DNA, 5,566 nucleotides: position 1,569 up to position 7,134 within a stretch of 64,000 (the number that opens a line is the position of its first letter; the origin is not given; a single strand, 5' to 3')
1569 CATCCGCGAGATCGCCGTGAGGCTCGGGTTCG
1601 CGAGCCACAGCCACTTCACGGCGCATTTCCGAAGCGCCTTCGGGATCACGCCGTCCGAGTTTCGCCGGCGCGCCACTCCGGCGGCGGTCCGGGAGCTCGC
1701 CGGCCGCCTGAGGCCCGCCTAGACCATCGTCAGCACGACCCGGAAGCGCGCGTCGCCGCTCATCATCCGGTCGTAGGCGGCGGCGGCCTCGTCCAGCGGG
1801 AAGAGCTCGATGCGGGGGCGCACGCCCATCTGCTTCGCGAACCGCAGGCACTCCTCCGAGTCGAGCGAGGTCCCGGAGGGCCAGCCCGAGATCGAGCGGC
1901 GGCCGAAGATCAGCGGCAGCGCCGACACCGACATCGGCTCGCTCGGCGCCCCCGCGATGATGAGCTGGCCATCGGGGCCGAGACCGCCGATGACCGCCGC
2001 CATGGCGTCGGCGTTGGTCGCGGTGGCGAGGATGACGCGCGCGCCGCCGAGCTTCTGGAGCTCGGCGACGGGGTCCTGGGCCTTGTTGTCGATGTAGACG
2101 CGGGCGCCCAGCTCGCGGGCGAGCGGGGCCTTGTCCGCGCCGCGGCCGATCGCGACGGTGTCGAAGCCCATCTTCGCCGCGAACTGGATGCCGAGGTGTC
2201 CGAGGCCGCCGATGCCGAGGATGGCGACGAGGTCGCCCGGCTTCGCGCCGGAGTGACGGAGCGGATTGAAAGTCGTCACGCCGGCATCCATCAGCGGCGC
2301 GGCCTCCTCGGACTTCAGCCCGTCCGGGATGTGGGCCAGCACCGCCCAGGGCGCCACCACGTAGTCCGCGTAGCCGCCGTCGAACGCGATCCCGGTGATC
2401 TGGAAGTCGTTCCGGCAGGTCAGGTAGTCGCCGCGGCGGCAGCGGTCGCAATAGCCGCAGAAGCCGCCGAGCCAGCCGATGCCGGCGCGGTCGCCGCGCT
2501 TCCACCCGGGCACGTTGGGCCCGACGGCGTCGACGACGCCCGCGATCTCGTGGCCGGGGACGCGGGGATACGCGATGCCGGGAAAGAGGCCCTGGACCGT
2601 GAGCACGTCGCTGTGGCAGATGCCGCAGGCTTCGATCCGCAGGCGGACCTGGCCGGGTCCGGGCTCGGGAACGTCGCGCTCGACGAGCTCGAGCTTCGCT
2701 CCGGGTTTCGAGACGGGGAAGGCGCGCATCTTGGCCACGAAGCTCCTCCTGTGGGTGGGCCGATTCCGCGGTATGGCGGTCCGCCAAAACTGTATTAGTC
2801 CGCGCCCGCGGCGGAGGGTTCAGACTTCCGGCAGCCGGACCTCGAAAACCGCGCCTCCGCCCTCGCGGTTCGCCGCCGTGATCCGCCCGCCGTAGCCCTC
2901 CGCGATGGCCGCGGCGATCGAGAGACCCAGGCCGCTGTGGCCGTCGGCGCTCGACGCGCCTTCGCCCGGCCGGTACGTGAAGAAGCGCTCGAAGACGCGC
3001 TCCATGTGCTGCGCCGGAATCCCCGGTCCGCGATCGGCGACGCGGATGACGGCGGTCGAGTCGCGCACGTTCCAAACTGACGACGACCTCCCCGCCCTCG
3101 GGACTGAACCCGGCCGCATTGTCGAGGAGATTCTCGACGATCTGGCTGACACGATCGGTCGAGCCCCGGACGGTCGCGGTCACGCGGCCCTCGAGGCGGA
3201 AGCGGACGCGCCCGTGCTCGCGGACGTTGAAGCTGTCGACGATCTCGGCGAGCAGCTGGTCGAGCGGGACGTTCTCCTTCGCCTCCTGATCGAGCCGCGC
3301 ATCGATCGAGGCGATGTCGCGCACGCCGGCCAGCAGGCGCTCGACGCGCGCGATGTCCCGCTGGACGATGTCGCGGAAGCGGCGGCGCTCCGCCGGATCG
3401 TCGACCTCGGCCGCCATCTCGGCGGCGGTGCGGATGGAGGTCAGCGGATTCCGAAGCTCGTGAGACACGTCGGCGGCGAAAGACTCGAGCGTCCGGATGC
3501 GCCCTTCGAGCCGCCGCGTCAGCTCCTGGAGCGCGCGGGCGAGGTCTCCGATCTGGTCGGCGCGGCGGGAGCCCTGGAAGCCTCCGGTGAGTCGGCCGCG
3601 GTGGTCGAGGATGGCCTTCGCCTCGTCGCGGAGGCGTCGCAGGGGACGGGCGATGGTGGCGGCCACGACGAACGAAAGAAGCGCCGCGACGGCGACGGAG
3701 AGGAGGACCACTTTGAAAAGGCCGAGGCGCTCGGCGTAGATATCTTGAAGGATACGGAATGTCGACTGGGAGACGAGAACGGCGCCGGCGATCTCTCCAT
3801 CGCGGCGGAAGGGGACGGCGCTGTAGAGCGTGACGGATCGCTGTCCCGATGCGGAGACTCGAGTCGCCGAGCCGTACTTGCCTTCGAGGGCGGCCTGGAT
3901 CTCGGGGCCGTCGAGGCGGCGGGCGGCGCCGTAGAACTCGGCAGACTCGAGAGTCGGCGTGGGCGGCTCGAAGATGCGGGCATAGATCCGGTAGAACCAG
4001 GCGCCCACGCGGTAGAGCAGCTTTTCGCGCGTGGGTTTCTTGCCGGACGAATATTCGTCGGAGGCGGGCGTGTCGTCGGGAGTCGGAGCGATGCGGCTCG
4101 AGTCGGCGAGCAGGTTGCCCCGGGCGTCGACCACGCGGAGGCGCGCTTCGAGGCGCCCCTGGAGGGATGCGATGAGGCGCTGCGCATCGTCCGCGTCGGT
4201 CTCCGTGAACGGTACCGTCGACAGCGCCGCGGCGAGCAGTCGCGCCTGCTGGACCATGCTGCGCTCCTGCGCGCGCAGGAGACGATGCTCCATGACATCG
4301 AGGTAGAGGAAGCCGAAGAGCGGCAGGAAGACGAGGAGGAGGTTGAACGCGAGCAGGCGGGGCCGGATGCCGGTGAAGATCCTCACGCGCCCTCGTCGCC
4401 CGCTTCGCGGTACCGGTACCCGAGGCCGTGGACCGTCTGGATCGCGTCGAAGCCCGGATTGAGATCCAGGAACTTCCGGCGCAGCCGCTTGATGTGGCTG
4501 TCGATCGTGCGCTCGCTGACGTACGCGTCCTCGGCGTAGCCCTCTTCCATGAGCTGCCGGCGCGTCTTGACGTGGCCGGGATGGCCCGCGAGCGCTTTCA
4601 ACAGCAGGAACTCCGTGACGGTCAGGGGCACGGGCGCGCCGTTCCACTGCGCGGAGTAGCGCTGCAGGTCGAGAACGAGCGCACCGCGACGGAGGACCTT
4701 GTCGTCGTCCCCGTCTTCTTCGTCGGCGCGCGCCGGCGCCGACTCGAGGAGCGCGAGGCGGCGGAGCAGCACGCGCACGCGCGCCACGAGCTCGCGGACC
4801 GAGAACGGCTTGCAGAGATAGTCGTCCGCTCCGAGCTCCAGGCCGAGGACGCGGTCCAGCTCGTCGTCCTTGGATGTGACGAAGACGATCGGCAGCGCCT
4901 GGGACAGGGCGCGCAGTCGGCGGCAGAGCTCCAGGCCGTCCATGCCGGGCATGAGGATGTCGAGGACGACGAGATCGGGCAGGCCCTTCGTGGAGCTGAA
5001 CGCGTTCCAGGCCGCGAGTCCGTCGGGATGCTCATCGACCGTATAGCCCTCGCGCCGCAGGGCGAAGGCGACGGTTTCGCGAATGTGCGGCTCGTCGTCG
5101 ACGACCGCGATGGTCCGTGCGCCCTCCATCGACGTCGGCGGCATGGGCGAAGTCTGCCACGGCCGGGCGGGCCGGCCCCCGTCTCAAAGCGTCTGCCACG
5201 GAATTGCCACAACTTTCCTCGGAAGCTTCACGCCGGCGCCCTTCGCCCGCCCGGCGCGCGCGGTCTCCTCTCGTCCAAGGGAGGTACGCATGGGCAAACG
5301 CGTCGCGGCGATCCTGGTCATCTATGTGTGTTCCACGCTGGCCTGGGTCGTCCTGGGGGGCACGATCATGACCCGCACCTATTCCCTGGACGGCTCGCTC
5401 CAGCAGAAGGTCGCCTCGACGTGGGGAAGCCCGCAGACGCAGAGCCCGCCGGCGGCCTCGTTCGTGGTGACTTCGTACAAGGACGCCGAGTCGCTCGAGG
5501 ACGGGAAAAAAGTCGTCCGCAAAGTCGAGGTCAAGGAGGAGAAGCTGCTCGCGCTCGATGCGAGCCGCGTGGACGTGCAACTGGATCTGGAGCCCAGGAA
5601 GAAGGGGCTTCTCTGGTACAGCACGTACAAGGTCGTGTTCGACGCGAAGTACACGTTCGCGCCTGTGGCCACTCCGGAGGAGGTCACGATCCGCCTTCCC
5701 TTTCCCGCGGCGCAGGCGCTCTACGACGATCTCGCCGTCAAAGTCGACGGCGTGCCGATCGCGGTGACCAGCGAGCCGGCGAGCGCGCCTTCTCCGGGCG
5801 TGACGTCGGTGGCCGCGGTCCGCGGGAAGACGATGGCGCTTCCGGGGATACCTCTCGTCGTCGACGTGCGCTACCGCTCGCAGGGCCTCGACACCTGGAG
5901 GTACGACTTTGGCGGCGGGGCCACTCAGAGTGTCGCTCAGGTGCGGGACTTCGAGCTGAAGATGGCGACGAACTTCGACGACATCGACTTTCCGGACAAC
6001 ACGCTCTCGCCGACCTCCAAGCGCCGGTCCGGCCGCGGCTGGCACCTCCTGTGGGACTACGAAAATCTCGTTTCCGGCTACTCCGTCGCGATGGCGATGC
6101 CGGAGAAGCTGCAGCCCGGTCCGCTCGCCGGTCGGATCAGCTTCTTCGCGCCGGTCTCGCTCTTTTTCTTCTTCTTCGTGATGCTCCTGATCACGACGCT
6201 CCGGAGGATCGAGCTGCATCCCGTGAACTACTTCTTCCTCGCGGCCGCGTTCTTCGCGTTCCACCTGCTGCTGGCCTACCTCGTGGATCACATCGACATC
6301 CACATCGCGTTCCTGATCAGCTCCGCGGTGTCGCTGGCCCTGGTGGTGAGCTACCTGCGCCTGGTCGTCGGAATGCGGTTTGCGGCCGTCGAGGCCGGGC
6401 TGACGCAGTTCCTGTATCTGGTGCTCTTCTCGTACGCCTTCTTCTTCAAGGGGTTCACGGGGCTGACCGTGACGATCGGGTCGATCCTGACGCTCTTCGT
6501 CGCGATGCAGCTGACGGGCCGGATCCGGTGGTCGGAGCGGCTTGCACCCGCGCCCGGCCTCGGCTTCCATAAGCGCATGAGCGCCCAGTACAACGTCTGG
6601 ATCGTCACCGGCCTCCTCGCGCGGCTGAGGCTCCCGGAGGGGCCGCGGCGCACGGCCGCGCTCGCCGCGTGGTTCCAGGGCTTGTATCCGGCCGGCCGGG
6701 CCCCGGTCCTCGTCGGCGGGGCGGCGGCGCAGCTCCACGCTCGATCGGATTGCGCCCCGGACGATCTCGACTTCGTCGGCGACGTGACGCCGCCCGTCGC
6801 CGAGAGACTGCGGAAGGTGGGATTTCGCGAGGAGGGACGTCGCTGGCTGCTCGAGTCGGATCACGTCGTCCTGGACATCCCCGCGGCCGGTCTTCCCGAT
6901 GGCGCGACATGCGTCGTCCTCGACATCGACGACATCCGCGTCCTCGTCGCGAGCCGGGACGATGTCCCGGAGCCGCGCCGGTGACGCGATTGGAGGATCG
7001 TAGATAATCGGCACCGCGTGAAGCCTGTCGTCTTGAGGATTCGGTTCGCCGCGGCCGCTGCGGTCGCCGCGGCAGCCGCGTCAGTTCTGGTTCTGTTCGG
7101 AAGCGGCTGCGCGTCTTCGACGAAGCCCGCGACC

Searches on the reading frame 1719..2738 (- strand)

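Call 56: search_protein_families(library=pfam, proteins=[window:1719-2738:-], max_evalue=0.001)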
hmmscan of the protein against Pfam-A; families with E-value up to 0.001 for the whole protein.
window:1719-2738:- (339 aa): 3 families
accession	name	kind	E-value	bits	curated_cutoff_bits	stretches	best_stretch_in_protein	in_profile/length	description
PF08240.17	ADH_N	-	2.7e-29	101.9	23.5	1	27-139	1-104/104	Alcohol dehydrogenase GroES-like domain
PF00107.32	ADH_zinc_N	-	3e-19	69.7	31.8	1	178-301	1-127/129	Zinc-binding dehydrogenase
PF13602.12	ADH_zinc_N_2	-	1.1e-06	30.1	27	1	210-336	1-134/134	Zinc-binding dehydrogenase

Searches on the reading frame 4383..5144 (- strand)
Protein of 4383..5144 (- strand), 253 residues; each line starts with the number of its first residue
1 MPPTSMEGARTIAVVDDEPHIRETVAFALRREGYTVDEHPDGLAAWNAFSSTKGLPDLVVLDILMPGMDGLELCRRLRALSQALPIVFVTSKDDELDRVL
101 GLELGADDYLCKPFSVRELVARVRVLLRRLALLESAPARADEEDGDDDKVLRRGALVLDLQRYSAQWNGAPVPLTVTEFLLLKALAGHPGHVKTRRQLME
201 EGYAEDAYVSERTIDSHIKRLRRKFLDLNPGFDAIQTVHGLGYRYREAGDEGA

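Call 56: search_protein_families(library=pfam, proteins=[window:4383-5144:-], max_evalue=0.001)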
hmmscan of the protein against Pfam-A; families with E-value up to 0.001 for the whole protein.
window:4383-5144:- (253 aa): 2 families
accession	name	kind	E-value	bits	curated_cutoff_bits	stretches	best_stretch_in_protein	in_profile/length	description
PF00072.30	Response_reg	-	1.1e-30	106.5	30.2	1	12-124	1-111/111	Response regulator receiver domain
PF00486.34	Trans_reg_C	-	1.3e-20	73.7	26.2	1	170-244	2-76/77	Transcriptional regulatory protein, C terminal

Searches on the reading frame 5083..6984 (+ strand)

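Call 56: search_protein_families(library=pfam, proteins=[window:5083-6984:+], max_evalue=0.001)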
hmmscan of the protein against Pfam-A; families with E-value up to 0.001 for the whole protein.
window:5083-6984:+ (633 aa): 1 family
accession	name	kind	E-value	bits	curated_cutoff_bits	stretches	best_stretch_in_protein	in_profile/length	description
PF06123.17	CreD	-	1.8e-17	63.8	23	2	355-484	299-428/428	Inner membrane protein CreD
